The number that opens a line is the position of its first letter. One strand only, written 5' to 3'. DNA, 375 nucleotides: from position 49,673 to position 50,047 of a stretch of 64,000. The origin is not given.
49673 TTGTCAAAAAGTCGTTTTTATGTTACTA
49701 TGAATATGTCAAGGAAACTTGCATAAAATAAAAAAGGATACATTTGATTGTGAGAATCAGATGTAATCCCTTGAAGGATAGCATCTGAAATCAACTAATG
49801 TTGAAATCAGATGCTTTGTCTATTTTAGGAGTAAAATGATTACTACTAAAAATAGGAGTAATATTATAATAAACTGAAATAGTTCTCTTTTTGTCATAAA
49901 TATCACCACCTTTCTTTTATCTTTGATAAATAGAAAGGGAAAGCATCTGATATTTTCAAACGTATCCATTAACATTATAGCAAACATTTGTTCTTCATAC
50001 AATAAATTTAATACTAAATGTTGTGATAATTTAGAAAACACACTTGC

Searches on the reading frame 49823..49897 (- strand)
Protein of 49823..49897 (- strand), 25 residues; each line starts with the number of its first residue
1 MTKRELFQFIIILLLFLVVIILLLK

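Call 12: search_protein_families(library=pfam, proteins=[window:49823-49897:-], max_evalue=10)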
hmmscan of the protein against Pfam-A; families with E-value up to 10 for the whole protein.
seq(25 aa): 1 family
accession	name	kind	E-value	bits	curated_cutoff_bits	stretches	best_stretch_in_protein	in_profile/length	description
PF11057.13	Cortexin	-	0.57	10.5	25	1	3-22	22-41/76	Cortexin of kidney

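Call 42: search_protein_families(library=ncbifam, proteins=[window:49823-49897:-], max_evalue=10)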
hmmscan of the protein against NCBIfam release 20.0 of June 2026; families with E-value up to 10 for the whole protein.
seq(25 aa): 1 family
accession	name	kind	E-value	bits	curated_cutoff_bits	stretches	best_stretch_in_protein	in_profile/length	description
NF005783.0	PRK07597.9-4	equivalog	0.17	12.3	127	1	2-23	70-91/109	preprotein translocase subunit SecE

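Call 43: search_protein_families(library=phrogs, proteins=[window:49823-49897:-], max_evalue=1)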
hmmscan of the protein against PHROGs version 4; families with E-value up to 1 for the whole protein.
seq(25 aa): 0 families
